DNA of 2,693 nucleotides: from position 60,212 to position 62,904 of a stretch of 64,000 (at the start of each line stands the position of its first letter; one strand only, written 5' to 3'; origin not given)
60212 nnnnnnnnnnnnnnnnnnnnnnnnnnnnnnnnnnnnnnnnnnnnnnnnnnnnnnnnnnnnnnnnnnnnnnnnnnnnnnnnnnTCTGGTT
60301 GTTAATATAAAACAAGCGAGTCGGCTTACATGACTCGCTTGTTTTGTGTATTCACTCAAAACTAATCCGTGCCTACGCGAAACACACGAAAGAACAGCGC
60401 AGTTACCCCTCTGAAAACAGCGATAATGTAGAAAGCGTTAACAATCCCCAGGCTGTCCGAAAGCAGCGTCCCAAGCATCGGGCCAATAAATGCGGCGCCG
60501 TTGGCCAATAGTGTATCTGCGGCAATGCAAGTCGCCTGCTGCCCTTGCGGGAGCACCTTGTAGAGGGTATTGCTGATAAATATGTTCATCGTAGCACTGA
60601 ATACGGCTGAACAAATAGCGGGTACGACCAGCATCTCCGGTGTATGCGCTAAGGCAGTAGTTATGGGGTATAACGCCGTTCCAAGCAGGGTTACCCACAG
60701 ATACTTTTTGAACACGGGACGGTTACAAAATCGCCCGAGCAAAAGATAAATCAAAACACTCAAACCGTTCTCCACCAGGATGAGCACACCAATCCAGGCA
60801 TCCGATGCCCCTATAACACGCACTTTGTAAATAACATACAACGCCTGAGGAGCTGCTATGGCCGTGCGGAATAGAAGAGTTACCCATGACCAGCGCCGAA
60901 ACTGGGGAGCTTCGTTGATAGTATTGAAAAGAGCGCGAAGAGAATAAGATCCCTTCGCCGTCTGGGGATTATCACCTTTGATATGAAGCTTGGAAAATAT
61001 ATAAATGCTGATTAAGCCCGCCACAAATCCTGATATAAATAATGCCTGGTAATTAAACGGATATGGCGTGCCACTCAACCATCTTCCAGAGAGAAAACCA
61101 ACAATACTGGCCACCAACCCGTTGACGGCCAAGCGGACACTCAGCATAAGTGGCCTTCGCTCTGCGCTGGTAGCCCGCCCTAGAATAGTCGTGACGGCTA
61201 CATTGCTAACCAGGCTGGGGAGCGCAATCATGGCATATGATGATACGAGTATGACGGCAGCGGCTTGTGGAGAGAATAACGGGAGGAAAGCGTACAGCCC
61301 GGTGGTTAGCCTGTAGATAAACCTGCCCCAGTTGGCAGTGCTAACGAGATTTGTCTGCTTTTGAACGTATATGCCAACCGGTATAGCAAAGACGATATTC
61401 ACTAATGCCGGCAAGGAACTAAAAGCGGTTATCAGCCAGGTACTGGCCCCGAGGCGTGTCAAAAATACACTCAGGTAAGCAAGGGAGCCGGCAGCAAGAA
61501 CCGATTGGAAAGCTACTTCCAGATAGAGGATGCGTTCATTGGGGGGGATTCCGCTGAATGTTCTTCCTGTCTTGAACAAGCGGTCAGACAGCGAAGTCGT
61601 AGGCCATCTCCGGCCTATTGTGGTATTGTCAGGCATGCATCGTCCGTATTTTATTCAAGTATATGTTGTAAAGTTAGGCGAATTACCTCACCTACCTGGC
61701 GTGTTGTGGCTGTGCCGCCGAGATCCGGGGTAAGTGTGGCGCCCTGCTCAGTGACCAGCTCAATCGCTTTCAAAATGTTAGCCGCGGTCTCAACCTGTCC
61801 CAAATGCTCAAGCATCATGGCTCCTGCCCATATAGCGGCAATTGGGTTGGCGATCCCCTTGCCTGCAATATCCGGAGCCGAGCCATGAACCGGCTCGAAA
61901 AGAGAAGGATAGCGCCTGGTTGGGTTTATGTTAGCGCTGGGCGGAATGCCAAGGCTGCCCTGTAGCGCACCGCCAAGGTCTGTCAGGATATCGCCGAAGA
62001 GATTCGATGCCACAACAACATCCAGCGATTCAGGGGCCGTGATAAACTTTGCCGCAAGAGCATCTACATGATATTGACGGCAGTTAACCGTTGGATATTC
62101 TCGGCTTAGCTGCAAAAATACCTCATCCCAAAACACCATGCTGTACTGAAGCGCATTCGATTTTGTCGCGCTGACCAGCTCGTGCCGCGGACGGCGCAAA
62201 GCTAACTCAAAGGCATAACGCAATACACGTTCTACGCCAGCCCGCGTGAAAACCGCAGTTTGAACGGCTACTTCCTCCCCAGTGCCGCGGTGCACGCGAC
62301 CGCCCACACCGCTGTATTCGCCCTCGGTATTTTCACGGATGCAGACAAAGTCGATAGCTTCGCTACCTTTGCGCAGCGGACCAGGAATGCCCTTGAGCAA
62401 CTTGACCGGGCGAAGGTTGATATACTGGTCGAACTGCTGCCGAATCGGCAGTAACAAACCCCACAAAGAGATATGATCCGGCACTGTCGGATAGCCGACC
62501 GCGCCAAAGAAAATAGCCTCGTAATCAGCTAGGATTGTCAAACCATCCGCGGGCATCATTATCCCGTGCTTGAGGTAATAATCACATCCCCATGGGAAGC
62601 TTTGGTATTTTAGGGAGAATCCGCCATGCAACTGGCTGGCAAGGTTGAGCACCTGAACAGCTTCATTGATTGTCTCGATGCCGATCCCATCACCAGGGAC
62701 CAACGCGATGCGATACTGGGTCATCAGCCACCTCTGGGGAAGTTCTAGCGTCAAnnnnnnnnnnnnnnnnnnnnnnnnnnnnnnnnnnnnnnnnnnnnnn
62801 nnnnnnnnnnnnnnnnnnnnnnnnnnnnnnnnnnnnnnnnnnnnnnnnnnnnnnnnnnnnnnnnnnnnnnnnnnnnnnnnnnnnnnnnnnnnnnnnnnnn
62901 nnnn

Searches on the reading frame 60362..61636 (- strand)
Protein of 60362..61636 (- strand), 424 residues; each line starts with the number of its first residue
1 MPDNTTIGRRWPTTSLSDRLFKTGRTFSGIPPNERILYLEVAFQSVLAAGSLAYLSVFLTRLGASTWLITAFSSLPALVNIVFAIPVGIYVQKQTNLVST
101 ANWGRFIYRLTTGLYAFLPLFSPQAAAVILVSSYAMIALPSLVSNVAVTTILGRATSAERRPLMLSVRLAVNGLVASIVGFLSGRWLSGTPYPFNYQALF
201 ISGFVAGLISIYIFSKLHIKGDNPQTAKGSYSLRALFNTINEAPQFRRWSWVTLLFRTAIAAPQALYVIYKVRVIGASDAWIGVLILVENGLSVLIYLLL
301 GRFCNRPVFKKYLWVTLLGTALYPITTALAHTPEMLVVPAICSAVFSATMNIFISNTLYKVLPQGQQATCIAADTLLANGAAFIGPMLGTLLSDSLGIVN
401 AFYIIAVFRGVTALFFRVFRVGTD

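Call 95: search_protein_families(library=pfam, proteins=[window:60362-61636:-], max_evalue=0.00001)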
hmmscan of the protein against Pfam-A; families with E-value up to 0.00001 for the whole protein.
window:60362-61636:- (424 aa): 1 family
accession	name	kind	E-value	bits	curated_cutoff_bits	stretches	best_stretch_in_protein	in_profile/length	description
PF07690.21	MFS_1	-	6.4e-13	48.8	33.4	1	294-420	46-172/347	Major Facilitator Superfamily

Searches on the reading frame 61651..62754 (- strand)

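Call 95: search_protein_families(library=pfam, proteins=[window:61651-62754:-], max_evalue=0.00001)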
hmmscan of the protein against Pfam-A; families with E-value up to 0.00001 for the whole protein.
window:61651-62754:- (367 aa): 1 family
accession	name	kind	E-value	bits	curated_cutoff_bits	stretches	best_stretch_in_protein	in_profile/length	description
PF00180.25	Iso_dh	-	4.1e-89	299.7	27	1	16-357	2-347/348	Isocitrate/isopropylmalate dehydrogenase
